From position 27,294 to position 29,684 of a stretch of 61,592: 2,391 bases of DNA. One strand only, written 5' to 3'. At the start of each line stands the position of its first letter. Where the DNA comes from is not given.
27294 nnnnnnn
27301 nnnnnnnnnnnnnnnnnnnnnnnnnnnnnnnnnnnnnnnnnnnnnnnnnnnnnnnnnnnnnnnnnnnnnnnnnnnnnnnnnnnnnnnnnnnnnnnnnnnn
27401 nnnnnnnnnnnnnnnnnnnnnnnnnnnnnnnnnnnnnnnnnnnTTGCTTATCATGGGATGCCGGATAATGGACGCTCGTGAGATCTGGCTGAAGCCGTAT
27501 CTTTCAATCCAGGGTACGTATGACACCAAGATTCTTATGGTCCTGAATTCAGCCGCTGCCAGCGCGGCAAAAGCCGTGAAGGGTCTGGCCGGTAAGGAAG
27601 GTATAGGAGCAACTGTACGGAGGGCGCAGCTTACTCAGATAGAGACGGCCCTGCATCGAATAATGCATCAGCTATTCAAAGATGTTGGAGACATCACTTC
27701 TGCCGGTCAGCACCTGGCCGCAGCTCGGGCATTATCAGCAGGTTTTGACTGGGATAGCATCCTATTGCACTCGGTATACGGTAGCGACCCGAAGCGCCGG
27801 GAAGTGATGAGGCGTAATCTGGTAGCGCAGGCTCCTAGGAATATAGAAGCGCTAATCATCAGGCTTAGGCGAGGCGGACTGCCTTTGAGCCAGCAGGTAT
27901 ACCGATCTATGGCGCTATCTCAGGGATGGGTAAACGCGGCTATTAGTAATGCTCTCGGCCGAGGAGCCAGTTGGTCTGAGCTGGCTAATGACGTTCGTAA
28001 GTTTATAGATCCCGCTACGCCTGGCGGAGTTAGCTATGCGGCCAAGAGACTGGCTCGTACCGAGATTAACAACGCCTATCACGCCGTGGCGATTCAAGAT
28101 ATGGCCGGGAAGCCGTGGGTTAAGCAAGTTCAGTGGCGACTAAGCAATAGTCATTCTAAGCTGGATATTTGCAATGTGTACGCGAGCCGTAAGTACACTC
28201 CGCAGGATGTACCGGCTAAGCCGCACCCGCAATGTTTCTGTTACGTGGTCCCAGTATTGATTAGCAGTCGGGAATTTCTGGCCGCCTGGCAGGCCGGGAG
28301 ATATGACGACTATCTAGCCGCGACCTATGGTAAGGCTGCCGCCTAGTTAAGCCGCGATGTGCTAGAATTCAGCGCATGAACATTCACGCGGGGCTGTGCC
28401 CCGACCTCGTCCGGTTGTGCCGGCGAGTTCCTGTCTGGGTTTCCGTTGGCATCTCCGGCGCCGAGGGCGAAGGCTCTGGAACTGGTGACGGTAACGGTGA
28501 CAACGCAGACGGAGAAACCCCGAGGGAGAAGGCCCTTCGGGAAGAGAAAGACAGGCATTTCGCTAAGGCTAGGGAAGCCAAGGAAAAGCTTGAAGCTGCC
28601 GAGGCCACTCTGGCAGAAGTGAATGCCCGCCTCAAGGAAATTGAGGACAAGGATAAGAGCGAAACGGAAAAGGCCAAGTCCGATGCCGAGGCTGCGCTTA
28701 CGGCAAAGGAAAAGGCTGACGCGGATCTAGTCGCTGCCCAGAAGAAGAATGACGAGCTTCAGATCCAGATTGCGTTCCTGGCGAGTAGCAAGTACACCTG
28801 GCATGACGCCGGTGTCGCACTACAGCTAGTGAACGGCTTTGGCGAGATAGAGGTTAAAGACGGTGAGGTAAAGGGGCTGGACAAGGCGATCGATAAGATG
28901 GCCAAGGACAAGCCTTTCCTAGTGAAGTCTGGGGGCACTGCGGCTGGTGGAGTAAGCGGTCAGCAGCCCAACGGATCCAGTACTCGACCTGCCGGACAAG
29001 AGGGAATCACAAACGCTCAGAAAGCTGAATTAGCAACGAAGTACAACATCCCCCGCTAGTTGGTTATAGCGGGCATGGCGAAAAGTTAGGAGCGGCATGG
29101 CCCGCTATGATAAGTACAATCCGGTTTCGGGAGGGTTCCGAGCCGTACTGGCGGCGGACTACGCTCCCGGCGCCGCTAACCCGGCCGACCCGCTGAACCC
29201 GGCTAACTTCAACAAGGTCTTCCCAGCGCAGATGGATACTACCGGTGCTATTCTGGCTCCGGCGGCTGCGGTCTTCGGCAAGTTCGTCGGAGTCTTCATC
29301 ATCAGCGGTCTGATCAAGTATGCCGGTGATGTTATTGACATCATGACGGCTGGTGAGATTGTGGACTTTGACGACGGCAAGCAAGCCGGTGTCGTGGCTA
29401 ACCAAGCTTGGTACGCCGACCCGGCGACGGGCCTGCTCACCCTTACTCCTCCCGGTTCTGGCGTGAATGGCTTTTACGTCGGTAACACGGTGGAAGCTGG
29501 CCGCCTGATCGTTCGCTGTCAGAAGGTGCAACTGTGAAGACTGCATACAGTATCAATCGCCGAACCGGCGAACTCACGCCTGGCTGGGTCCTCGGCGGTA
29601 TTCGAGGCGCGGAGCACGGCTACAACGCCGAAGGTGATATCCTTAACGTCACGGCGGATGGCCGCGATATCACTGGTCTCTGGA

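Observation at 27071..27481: Stand-alone JAB/MPN metallopeptidase with an intact JAMM site inside the head-morphogenesis block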

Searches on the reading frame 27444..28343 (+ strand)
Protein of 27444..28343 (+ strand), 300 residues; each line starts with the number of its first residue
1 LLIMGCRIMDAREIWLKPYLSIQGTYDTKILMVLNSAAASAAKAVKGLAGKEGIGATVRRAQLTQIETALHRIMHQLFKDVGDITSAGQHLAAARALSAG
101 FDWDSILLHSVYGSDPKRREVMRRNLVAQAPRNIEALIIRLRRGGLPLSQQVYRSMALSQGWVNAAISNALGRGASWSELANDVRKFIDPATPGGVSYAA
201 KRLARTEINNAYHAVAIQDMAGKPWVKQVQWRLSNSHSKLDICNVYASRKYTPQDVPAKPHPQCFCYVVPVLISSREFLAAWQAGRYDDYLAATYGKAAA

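Call 3: search_protein_families(library=pfam, proteins=[window:27444-28343:+], max_evalue=0.01)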
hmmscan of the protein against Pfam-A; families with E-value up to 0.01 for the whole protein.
window:27444-28343:+ (300 aa): 1 family
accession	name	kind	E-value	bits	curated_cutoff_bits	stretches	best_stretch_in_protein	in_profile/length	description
PF04233.19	Phage_Mu_F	-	0.00059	21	29.6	1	163-267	3-110/112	Phage Mu protein F like protein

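Call 4: search_protein_families(library=phrogs, proteins=[window:27444-28343:+], max_evalue=0.01)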
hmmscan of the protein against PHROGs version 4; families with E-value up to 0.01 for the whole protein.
window:27444-28343:+ (300 aa): 13 families
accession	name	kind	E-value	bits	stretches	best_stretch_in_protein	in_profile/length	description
phrog_17987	-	head and packaging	2.1e-60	205.9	1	11-292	16-299/856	head maturation protease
phrog_25879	-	head and packaging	2.5e-44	152.2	1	129-292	4-169/173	head morphogenesis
phrog_1657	-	head and packaging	9.8e-30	105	1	61-295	63-326/337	head morphogenesis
phrog_115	-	head and packaging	3.2e-20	73.8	1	57-281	117-327/665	minor head protein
phrog_4728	-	head and packaging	6.2e-12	46.1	1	163-293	188-319/591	head morphogenesis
phrog_16625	-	moron, auxiliary metabolic gene and host takeover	1.5e-11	44.5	1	199-276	241-317/869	Bxa ADP-ribosyl transferase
phrog_7625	-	head and packaging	2.4e-10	40.9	1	145-278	117-255/504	head morphogenesis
phrog_595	-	head and packaging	9.4e-09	36.1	1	145-272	171-298/513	head maturation protease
phrog_21401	-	tail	1.2e-07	31.6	1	195-276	198-279/566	pilot protein for DNA ejection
phrog_35295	-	unknown function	1.7e-06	27.9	1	199-278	222-310/794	-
phrog_19443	-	head and packaging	0.0001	21.9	1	131-273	141-286/579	minor head protein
phrog_2662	-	head and packaging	0.0012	18.5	1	163-275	591-712/717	portal protein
phrog_2468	-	head and packaging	0.0019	18.7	1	163-236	152-221/303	head morphogenesis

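Call 44: search_protein_families(library=ncbifam, proteins=[window:27444-28343:+], max_evalue=1)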
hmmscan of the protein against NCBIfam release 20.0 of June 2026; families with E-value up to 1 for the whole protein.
window:27444-28343:+ (300 aa): 1 family
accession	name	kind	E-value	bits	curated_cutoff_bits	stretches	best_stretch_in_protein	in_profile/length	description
TIGR01641.1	phageSPP1_gp7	domain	4.9e-05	23.7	39.65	1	165-271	3-108/109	minor capsid protein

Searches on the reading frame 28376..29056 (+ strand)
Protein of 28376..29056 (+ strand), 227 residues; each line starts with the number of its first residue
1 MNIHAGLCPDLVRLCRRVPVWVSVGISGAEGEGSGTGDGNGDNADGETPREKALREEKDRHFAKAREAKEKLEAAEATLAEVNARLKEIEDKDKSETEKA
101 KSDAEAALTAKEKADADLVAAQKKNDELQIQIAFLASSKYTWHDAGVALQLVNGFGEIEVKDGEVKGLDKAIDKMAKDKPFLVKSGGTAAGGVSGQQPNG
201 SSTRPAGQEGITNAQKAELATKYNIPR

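Call 3: search_protein_families(library=pfam, proteins=[window:28376-29056:+], max_evalue=0.01)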
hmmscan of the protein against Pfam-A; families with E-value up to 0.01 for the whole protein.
window:28376-29056:+ (227 aa): 1 family
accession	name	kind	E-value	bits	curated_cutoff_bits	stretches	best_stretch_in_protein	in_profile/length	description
PF06810.17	Phage_scaffold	-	3.1e-13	50.5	35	1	56-200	27-165/170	Phage capsid assembly scaffolding protein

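Call 4: search_protein_families(library=phrogs, proteins=[window:28376-29056:+], max_evalue=0.01)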
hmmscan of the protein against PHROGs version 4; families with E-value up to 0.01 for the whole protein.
window:28376-29056:+ (227 aa): 5 families
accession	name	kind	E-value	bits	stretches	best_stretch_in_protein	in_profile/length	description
phrog_4866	-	head and packaging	6.4e-18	66.5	1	31-223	22-236/245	head scaffolding protein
phrog_194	-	head and packaging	4.1e-10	40.9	1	55-224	43-212/335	head scaffolding protein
phrog_4708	-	head and packaging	3.7e-07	31.1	1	31-219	56-232/245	head scaffolding protein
phrog_1793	-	head and packaging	6.7e-05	24.1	1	34-119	25-105/193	head scaffolding protein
phrog_2303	-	head and packaging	0.00012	23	1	31-212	29-210/219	head scaffolding protein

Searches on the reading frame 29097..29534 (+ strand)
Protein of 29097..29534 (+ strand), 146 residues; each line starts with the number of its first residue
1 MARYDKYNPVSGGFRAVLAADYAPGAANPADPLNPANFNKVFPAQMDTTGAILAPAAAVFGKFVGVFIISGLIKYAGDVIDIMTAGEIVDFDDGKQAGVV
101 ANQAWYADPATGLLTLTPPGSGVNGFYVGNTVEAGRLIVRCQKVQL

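Call 3: search_protein_families(library=pfam, proteins=[window:29097-29534:+], max_evalue=0.01)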
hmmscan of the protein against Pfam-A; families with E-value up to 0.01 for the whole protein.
window:29097-29534:+ (146 aa): 0 families

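Call 4: search_protein_families(library=phrogs, proteins=[window:29097-29534:+], max_evalue=0.01)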
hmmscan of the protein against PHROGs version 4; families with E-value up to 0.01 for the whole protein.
window:29097-29534:+ (146 aa): 1 family
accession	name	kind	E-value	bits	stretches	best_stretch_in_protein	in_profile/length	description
phrog_5042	-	unknown function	3.3e-21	76.9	1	1-143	6-134/227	-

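Call 44: search_protein_families(library=ncbifam, proteins=[window:29097-29534:+], max_evalue=1)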
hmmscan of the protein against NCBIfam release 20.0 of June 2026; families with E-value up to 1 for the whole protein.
window:29097-29534:+ (146 aa): 1 family
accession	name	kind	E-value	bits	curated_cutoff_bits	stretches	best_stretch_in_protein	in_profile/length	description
NF006116.0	PRK08264.1-2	equivalog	0.076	12.6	459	1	39-85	49-95/235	SDR family oxidoreductase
